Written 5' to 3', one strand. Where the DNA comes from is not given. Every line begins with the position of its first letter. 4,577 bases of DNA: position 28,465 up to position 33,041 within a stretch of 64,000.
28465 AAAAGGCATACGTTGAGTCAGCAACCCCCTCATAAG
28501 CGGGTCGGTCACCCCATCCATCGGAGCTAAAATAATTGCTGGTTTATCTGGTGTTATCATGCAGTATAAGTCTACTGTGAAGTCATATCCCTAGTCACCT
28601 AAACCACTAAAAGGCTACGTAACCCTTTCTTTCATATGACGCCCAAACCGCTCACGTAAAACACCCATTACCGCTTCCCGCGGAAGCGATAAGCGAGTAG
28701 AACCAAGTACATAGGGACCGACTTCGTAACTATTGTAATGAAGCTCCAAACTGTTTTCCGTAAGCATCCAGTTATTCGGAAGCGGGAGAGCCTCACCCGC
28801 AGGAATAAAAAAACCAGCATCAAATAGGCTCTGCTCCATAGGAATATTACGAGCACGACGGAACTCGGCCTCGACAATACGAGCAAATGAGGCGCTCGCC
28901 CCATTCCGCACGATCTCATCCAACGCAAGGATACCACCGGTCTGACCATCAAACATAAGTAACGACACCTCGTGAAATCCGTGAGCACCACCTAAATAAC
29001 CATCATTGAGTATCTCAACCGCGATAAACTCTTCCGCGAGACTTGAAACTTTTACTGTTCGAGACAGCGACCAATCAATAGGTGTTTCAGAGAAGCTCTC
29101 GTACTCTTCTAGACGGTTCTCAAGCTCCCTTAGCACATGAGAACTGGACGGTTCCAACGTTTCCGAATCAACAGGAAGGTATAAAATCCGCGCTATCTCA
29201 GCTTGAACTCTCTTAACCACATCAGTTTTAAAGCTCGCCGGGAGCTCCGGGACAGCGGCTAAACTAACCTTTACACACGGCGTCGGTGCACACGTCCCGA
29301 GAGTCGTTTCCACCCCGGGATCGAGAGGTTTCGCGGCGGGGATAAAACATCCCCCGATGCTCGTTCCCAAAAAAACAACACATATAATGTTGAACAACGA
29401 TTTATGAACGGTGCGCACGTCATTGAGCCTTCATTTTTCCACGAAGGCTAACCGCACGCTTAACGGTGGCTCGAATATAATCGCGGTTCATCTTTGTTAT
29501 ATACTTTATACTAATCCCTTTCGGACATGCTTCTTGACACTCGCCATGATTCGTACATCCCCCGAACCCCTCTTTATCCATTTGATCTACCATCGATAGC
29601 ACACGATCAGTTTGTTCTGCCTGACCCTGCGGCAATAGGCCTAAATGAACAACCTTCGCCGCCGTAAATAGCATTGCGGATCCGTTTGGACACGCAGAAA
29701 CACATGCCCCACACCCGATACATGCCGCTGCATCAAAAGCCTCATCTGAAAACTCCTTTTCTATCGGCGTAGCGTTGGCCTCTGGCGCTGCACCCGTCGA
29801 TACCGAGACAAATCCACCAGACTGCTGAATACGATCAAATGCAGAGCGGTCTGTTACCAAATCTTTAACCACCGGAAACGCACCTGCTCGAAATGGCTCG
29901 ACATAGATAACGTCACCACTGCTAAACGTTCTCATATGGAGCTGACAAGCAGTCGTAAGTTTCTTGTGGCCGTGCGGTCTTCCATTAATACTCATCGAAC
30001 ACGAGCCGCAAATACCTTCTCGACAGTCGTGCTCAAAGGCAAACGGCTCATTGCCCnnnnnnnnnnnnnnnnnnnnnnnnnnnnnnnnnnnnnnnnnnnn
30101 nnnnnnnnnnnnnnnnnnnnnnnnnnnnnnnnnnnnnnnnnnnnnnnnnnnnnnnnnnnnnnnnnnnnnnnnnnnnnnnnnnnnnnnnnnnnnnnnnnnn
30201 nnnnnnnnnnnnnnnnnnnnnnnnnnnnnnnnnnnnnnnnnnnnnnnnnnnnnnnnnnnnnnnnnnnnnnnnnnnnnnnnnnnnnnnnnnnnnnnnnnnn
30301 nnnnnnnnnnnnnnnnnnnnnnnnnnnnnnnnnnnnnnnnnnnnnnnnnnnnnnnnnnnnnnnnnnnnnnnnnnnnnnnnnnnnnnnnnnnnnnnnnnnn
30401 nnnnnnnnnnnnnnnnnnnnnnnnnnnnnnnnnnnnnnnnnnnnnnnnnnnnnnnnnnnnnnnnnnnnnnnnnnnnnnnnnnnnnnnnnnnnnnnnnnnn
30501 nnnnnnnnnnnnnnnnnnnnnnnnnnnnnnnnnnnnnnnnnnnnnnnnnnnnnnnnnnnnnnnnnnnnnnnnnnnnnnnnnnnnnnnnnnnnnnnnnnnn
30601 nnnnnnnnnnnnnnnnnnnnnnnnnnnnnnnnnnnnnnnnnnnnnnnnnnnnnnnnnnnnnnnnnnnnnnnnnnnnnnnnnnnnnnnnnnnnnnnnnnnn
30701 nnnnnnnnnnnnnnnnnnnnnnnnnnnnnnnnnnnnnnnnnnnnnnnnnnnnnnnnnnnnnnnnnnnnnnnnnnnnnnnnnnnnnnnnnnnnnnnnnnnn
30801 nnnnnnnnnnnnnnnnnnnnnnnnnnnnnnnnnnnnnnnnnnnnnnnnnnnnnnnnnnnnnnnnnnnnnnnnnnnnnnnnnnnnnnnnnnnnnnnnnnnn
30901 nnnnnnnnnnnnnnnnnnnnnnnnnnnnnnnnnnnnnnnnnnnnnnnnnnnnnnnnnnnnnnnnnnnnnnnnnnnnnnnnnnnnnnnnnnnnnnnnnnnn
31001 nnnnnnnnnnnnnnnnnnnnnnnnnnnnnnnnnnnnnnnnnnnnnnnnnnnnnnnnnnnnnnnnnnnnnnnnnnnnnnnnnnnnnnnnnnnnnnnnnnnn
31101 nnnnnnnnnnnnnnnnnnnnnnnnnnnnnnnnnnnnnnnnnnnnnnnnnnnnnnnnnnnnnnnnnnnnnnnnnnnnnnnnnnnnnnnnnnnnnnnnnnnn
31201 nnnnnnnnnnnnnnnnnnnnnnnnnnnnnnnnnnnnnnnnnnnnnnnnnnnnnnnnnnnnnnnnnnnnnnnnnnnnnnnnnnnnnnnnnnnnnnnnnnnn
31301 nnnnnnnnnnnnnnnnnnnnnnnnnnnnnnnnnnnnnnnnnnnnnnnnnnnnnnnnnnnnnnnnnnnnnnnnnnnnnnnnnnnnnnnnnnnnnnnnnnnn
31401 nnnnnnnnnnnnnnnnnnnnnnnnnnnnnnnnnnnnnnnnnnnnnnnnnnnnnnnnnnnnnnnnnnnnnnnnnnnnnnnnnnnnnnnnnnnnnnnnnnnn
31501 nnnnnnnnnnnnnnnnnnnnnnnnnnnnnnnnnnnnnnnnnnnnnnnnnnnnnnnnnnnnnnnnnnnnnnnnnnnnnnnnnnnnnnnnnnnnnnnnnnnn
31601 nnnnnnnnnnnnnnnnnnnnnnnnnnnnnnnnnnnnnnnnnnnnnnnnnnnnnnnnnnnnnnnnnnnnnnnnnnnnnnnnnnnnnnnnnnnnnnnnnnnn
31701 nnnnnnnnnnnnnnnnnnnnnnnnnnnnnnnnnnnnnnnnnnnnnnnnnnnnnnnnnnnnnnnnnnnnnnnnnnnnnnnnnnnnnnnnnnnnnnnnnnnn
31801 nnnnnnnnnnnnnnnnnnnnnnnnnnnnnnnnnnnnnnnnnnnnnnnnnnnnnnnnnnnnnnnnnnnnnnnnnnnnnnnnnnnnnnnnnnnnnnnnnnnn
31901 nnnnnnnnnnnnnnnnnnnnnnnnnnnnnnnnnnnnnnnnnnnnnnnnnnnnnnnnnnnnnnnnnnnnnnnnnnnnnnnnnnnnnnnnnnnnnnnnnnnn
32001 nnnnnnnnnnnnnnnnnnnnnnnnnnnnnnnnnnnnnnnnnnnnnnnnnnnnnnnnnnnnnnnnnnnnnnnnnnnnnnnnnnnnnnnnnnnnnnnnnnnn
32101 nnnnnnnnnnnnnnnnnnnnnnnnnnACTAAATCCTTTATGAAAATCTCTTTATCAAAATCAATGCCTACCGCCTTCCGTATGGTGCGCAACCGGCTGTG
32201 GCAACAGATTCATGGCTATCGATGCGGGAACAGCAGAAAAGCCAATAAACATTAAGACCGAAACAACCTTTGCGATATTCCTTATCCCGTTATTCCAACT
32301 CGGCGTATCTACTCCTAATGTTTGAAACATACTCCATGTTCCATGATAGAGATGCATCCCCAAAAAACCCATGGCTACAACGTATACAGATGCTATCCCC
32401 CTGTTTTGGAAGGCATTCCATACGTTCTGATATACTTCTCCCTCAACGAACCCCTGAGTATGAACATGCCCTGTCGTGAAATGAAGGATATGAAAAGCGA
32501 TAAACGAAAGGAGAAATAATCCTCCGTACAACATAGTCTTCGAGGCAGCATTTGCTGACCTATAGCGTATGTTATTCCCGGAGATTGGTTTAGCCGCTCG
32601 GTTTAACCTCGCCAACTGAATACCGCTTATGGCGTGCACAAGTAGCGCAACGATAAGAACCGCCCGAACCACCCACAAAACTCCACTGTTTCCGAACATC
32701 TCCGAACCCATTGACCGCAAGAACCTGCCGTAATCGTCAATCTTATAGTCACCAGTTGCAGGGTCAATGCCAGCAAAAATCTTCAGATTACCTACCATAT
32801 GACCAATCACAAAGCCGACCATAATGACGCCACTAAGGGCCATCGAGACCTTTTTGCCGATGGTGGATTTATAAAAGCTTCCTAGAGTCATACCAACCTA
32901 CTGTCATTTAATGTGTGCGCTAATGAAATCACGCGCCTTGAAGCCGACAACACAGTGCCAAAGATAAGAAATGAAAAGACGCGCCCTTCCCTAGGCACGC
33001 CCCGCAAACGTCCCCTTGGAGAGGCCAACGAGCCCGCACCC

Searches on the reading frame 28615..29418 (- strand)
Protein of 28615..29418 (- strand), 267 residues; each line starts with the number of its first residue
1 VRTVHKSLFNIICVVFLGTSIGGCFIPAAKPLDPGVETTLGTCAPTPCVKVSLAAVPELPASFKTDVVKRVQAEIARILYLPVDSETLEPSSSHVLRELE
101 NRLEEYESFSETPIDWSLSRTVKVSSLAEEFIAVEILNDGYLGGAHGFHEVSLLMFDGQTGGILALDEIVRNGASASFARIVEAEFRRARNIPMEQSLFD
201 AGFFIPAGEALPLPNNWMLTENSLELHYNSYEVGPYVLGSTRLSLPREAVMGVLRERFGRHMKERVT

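Call 3: search_protein_families(library=pfam, proteins=[window:28615-29418:-], max_evalue=0.01)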
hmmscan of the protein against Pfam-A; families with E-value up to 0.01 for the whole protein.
window:28615-29418:- (267 aa): 2 families
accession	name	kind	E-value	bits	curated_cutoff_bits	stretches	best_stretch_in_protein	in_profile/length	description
PF11738.13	DUF3298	-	4.3e-10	40.8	24.1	1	169-248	3-84/84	Protein of unknown function (DUF3298)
PF13739.11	PdaC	-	0.00035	22.1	29.1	1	88-148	33-94/95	Deacetylase PdaC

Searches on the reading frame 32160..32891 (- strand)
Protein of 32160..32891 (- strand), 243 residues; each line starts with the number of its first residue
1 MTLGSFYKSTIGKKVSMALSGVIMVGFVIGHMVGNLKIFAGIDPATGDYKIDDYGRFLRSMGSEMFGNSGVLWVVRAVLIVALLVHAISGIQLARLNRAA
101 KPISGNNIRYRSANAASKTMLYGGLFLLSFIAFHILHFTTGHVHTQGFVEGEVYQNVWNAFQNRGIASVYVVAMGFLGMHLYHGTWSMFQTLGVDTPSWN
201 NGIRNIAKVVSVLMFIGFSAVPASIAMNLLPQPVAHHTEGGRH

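Call 3: search_protein_families(library=pfam, proteins=[window:32160-32891:-], max_evalue=0.01)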
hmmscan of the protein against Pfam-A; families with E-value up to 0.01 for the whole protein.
window:32160-32891:- (243 aa): 1 family
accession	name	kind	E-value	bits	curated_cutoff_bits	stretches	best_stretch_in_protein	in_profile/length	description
PF01127.27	Sdh_cyt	-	4e-06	27.4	25.8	1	16-93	25-90/122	Succinate dehydrogenase/Fumarate reductase transmembrane subunit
